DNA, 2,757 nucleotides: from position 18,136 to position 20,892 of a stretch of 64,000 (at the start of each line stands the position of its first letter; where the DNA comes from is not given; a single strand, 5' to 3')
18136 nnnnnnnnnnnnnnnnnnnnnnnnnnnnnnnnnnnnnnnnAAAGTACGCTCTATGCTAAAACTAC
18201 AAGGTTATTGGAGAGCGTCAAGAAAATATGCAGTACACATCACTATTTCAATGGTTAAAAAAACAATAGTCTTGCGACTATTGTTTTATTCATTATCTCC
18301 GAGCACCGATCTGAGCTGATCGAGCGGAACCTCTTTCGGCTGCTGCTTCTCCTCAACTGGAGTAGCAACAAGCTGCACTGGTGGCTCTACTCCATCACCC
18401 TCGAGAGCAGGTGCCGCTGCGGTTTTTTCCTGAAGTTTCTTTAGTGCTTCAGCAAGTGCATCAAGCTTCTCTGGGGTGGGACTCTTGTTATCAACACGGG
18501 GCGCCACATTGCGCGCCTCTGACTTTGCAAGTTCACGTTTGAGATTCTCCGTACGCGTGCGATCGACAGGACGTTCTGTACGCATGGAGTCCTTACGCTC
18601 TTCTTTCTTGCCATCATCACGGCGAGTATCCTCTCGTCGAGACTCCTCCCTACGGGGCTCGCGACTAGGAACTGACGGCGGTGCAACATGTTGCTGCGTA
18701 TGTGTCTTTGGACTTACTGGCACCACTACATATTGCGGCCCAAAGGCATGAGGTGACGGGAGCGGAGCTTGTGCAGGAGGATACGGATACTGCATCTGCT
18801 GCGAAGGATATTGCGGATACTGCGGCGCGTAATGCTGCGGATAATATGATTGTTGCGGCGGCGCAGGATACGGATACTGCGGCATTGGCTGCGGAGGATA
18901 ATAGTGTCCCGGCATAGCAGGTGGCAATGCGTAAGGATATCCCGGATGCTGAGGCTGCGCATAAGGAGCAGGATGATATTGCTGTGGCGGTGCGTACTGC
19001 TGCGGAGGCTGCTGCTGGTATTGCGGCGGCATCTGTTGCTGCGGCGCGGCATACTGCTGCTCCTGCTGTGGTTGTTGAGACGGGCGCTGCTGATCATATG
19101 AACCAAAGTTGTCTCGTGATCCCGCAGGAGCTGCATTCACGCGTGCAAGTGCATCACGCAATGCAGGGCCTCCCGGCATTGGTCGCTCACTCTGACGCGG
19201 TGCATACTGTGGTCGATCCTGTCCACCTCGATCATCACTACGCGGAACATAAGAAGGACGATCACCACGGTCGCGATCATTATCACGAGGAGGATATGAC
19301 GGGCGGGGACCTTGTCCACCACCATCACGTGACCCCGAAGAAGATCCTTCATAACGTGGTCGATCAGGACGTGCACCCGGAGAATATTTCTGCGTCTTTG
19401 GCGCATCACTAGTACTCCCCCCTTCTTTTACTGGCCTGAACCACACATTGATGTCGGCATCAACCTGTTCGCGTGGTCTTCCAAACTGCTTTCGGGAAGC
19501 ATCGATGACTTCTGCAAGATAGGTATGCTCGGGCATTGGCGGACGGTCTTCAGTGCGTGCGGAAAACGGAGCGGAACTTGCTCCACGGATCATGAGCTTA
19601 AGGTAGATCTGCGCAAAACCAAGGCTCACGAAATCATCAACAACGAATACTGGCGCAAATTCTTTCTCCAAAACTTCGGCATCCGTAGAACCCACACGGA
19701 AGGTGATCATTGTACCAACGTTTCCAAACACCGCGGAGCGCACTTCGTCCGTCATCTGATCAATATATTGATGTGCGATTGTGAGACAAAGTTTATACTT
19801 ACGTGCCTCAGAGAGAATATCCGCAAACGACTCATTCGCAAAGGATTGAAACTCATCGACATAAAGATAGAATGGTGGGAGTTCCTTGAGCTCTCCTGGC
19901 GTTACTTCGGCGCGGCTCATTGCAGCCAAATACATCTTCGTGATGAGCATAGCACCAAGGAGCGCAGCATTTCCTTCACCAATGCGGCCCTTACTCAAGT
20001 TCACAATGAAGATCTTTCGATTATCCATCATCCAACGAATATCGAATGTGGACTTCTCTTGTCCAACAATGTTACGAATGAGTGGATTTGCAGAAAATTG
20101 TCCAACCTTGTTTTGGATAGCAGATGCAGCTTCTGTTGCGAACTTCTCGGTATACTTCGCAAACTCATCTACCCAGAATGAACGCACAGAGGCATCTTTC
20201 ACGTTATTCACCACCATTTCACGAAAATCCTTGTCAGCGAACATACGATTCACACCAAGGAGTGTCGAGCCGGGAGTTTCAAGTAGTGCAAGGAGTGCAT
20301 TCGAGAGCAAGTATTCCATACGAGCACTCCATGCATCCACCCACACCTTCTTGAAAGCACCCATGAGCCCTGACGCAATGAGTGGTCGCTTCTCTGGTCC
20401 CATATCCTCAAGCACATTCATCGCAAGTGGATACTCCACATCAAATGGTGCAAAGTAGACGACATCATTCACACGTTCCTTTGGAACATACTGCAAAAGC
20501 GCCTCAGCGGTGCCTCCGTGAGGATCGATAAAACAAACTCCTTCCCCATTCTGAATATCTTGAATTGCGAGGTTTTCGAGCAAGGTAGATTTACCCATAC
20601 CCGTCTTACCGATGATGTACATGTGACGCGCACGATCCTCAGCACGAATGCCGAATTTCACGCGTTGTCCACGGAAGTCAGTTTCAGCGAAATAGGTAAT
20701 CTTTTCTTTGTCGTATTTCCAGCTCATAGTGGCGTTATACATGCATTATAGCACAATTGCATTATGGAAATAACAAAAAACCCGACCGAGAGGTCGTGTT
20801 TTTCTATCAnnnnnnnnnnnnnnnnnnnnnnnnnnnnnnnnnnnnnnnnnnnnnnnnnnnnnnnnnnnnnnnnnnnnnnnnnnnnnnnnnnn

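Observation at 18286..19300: TraD/VirD4-like ATPase carrying a ~330-aa Pro/Gln/Tyr-rich low-complexity tail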

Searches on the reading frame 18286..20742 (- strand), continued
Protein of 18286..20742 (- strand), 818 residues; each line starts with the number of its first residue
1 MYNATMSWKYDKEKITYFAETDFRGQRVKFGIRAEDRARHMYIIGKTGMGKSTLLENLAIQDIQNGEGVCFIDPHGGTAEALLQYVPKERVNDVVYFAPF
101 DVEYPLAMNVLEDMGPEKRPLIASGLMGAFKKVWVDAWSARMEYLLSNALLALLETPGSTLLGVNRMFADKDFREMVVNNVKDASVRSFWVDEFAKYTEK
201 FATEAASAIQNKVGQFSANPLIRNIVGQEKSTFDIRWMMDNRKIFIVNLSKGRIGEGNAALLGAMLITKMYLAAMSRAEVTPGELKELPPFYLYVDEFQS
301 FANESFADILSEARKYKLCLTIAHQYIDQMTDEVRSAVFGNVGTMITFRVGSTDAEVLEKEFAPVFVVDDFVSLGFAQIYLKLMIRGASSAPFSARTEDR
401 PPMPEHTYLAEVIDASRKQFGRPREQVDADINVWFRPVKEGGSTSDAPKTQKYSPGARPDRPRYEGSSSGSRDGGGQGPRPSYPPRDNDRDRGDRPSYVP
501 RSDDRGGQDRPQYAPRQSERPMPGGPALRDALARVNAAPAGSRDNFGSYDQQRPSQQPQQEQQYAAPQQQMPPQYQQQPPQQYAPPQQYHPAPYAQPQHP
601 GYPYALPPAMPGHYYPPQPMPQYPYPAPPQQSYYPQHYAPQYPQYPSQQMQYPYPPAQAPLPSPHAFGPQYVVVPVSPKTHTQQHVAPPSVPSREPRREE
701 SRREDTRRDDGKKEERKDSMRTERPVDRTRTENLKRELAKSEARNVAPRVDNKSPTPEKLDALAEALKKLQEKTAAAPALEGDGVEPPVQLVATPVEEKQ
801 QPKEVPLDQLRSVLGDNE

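Call 19: find_encoding_contigs(protein=P0056, flank=8000, max_places=1)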
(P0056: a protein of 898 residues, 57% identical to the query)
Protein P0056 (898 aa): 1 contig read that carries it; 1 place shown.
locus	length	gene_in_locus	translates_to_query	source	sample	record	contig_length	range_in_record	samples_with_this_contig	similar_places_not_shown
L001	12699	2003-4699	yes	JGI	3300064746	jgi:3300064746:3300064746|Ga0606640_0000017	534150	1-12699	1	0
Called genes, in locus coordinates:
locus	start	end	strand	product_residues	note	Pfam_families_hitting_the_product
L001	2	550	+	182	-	?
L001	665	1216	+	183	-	PF07963:N_methyl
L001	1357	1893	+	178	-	PF07963:N_methyl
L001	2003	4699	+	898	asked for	PF10412:TrwB_AAD_bind (weak), PF13401:AAA_22 (faint), PF12696:TraG-D_C (faint)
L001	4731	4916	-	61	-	-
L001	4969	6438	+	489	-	PF00493:MCM, PF01078:Mg_chelatase (faint), PF00158:Sigma54_activat (faint), PF00004:AAA, PF07724:AAA_2, PF07728:AAA_5 (weak), PF10431:ClpB_D2-small (weak)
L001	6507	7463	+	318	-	PF03690:MYG1_exonuc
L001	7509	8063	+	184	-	-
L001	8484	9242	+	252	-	PF00318:Ribosomal_S2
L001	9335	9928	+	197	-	PF00889:EF_TS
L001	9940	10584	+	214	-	-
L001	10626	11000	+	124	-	PF01219:DAGK_prokar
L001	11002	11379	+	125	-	PF00583:Acetyltransf_1, PF13302:Acetyltransf_3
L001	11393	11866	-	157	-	-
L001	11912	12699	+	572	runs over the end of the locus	-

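Call 20: find_encoding_contigs(protein=P0048, flank=8000, max_places=1)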
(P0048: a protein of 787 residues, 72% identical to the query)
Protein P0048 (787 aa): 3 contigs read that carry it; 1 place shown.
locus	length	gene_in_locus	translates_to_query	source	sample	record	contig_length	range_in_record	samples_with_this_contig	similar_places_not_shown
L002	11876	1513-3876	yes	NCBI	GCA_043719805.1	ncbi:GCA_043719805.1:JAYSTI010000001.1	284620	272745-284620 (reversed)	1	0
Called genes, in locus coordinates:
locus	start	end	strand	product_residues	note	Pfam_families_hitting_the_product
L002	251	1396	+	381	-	PF00355:Rieske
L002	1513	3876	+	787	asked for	-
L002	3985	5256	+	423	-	PF06689:zf-C4_ClpX, PF01078:Mg_chelatase (faint), PF00158:Sigma54_activat (faint), PF00004:AAA, PF07724:AAA_2, PF07728:AAA_5 (weak)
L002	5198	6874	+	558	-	PF00932:LTD, PF00801:PKD, PF18911:PKD_4, PF00932:LTD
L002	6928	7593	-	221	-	PF00702:Hydrolase (weak)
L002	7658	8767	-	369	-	PF20706:GT4-conflict (weak), PF00534:Glycos_transf_1, PF13692:Glyco_trans_1_4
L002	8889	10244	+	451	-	PF03721:UDPG_MGDP_dh_N, PF00984:UDPG_MGDP_dh, PF03720:UDPG_MGDP_dh_C (weak)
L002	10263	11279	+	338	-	PF01073:3Beta_HSD (weak), PF01370:Epimerase, PF04321:RmlD_sub_bind, PF16363:GDP_Man_Dehyd, PF07993:NAD_binding_4 (weak)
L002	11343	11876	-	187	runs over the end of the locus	PF00293:NUDIX (weak)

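Call 21: find_encoding_contigs(protein=P0096, flank=8000, max_places=1)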
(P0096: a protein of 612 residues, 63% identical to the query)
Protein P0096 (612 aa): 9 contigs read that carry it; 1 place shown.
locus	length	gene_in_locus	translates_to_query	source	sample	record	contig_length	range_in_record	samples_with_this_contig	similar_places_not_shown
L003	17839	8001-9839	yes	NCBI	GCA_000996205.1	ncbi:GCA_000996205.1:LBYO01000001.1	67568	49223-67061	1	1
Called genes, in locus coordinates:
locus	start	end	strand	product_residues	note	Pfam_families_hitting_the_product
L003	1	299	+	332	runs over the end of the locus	PF02779:Transket_pyr, PF02780:Transketolase_C, PF22613:Transketolase_C_1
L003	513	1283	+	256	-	-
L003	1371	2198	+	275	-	-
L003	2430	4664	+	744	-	PF16655:PhoD_N (faint), PF18998:Flg_new_2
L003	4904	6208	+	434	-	PF01225:Mur_ligase, PF08245:Mur_ligase_M, PF02875:Mur_ligase_C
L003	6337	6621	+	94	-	-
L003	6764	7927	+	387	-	PF13200:DUF4015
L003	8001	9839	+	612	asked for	PF01935:DUF87 (weak), PF02534:T4SS-DNA_transf (weak), PF10412:TrwB_AAD_bind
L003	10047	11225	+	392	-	PF13439:Glyco_transf_4, PF20706:GT4-conflict, PF00534:Glycos_transf_1, PF13692:Glyco_trans_1_4, PF13524:Glyco_trans_1_2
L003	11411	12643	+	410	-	PF13439:Glyco_transf_4, PF13579:Glyco_trans_4_4 (weak), PF20706:GT4-conflict, PF00534:Glycos_transf_1, PF13692:Glyco_trans_1_4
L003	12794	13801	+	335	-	-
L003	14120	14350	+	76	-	PF04138:GtrA_DPMS_TM (weak)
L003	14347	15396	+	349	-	PF13477:Glyco_trans_4_2 (weak), PF00534:Glycos_transf_1, PF13692:Glyco_trans_1_4, PF13524:Glyco_trans_1_2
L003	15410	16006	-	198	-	PF08241:Methyltransf_11 (weak)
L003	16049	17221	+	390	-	PF13439:Glyco_transf_4, PF00534:Glycos_transf_1, PF13692:Glyco_trans_1_4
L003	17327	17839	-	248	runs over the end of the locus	PF13489:Methyltransf_23, PF08241:Methyltransf_11, PF08242:Methyltransf_12, PF13649:Methyltransf_25, PF13847:Methyltransf_31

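Call 43: predict_structure(alignment_id=A1)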
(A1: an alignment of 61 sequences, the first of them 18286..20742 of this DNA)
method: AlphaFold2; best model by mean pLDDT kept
length: 818 residues; sequences in the alignment: 61
mean_pLDDT: 68.7   pTM: 0.61
mean pLDDT of the five models: 68.7, 68.4, 66.4, 66.0, 63.3
residues with pLDDT >= 90: 270; 70-90: 172; 50-70: 82; < 50: 294
segments of 3 or more residues with pLDDT < 50: 1-3, 466-528, 536-688, 690-730, 745-753, 778-799
pLDDT, mean of each block of 10 residues (from residue 1): 64 90 84 87 82 92 96 94 97 98 96 90 92 92 96 96 95 96 96 87 90 93 96 96 97 92 93 90 90 91 79 85 87 84 79 85 74 58 61 79 97 98 97 91 56 61 48 38 42 38 36 35 44 46 33 37 38 40 41 40 41 42 43 36 36 38 41 38 40 38 37 37 38 63 48 64 88 66 41 44 74 67
secondary structure, 60 per line:
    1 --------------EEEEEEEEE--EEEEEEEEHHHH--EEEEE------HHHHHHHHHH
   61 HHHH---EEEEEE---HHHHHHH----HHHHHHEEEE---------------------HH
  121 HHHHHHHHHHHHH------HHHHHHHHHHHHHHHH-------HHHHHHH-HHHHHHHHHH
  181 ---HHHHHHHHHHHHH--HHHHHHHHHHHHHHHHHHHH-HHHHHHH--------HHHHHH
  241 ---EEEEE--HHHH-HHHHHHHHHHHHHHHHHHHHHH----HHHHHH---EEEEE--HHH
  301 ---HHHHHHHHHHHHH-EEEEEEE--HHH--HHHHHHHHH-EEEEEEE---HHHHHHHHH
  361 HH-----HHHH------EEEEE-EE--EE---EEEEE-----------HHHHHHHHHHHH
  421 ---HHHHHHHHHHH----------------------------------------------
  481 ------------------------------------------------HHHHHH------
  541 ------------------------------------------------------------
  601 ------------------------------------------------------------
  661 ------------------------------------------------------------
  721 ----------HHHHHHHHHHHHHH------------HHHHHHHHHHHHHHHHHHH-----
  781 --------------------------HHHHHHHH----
elements in order (helices of 4 or more, strands of 3 or more residues): E15-23 E26-33 H34-37 E40-44 H51-64 E68-73 H77-83 H88-93 E94-97 H119-133 H140-155 H163-169 H171-180 H184-196 H199-218 H220-226 H235-240 E244-248 H251-254 H256-277 H282-287 E291-295 H304-316 E318-324 H332-340 E342-348 H352-362 H368-371 E378-382 E393-397 H409-420 H424-434 H529-534 H731-744 H757-775 H807-814
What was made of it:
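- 19138..19173 (-): Motif B, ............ (aa 524-535), specific to the subclade. Short helix at aa 529-534 in the AF2 model (call 43).
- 18499..18642 (-): Mixed-charge Glu/Arg/Lys block (aa 701-748). Predicted helix at aa 731-744 (call 43).
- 18289..18336 (-): Motif D, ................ (aa 803-818): a conserved helix near the C-terminus. AF2 helix at aa 807-814, pLDDT about 74 (call 43).
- Checked: AlphaFold2 gives pLDDT below 50 for aa 466-528, 536-688, 690-730, 745-753 and 778-799 (call 43).
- AF2 predicts helices exactly at motifs C and D (call 43).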

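Call 49: find_encoding_contigs(protein=P0002, flank=8000, max_places=1)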
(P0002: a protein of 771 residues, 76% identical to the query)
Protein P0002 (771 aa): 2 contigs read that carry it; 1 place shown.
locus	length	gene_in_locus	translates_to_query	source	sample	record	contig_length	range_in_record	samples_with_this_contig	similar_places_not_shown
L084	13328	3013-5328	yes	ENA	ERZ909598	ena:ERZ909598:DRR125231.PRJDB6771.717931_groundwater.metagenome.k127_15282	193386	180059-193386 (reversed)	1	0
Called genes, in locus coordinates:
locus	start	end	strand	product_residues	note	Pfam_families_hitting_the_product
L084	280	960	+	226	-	PF00590:TP_methylase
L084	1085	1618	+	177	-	-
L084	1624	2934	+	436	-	PF13200:DUF4015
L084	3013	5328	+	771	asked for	PF01935:DUF87 (faint), PF10412:TrwB_AAD_bind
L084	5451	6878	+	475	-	PF00493:MCM, PF00004:AAA, PF07724:AAA_2, PF07728:AAA_5 (weak), PF10431:ClpB_D2-small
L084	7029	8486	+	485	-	PF00932:LTD, PF00801:PKD, PF18911:PKD_4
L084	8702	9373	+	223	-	PF03167:UDG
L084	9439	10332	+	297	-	PF03721:UDPG_MGDP_dh_N, PF00984:UDPG_MGDP_dh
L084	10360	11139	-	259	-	PF13641:Glyco_tranf_2_3, PF00535:Glycos_transf_2, PF10111:Glyco_tranf_2_2, PF13632:Glyco_trans_2_3 (faint)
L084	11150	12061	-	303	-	-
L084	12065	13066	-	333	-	PF00535:Glycos_transf_2, PF10111:Glyco_tranf_2_2, PF13641:Glyco_tranf_2_3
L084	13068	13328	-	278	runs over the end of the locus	PF01522:Polysacc_deac_1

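Call 50: find_encoding_contigs(protein=P0003, flank=8000, max_places=1)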
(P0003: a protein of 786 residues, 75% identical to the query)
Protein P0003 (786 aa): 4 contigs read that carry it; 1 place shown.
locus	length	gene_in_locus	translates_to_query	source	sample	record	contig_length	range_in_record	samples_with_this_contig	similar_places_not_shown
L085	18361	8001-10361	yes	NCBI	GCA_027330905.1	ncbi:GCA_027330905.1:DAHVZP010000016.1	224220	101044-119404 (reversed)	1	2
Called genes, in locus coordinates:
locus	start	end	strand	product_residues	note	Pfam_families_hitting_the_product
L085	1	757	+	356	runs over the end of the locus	PF00478:IMPDH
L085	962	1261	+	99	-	-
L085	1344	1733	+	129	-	PF05005:Ocnus (weak)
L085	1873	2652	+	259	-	-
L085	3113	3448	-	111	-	-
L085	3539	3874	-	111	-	-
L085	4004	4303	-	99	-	-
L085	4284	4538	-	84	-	-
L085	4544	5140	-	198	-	PF20803:PaaX_M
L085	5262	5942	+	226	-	PF00590:TP_methylase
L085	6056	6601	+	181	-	-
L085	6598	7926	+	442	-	PF13200:DUF4015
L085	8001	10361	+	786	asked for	PF01935:DUF87 (faint), PF10412:TrwB_AAD_bind, PF12696:TraG-D_C (faint)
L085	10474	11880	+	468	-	PF00493:MCM (weak), PF01078:Mg_chelatase (faint), PF07724:AAA_2, PF00004:AAA, PF07728:AAA_5 (faint), PF10431:ClpB_D2-small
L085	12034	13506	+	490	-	PF00932:LTD, PF00801:PKD (weak), PF18911:PKD_4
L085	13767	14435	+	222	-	PF03167:UDG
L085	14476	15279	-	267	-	PF01370:Epimerase (weak), PF04321:RmlD_sub_bind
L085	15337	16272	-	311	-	PF01073:3Beta_HSD, PF01370:Epimerase, PF02719:Polysacc_synt_2, PF13460:NAD_binding_10 (weak)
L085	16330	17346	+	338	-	PF00535:Glycos_transf_2, PF13641:Glyco_tranf_2_3 (weak)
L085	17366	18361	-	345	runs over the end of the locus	PF01757:Acyl_transf_3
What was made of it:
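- On Type IV coupling protein (VirD4/TrwB/TraD): None in the annotated neighbourhoods L001-L003, L084 and L085 (calls 19-21, 49, 50).
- In the window's clade only clpX lies in between (calls 20, 49, 50).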

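Call 59: search_protein_families(library=padloc, proteins=[window:18286-20742:-], max_evalue=0.001)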
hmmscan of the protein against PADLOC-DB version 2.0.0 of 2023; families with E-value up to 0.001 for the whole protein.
window:18286-20742:- (818 aa): 4 families
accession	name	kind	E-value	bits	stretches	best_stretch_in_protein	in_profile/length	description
PDLC04140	mad8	-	2e-16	58.4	1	38-353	27-256/314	mads_8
PDLC04103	HerA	-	1.2e-08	31.8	0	296-360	459-520/579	-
PDLC04105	HerA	-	1.3e-06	25.3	0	39-83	167-212/576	-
PDLC01055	HerA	-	0.00071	16.5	0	24-69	145-188/532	Type III coevolved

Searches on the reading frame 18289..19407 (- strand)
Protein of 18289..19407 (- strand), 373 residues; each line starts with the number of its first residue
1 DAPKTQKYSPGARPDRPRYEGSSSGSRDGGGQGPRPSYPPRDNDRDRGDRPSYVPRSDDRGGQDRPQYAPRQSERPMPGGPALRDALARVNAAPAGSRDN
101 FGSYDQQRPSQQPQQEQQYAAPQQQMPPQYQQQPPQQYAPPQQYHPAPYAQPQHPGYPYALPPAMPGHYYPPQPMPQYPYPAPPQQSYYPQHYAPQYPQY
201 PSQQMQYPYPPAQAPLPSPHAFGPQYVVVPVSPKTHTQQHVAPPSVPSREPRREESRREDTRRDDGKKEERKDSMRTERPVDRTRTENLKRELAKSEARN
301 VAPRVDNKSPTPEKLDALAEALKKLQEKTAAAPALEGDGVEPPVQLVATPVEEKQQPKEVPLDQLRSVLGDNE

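Call 68: search_protein_families(library=pfam, proteins=[window:18289-19407:-], max_evalue=10)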
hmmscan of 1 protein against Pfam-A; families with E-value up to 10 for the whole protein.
window:18289-19407:- (373 aa): 0 families
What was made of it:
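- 18289..19407 (-): Disordered C-terminal tail, aa 446-818. No Pfam domain (call 68).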

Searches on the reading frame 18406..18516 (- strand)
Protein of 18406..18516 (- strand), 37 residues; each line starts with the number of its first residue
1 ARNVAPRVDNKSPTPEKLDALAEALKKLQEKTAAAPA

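Call 66: search_solved_structures(query=A3, max_evalue=10)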
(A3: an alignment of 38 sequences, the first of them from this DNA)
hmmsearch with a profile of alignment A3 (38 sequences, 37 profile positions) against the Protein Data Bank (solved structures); distinct sequences matched with E-value up to 10: 4.
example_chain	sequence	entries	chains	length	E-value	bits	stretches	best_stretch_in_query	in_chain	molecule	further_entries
7t5u_A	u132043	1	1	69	0.07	15.9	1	13-25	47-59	Helix-turn-helix domain-containing protein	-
4bkw_A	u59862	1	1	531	0.73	12.6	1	14-26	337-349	ZINC FINGER FYVE DOMAIN-CONTAINING PROTEIN 9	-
2ct2_A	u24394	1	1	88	0.87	12.4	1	14-26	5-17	Tripartite motif protein 32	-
7c1i_A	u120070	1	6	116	1.8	11.3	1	14-27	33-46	Histidine kinase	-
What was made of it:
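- Motif C gave no significant match to any solved structure (call 66), and the tail has no Pfam domain (call 68).
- Tried and rejected: Structures for motif C. A profile of motif C against PDB sequences gave a best E-value of 0.07, which is not significant (call 66).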
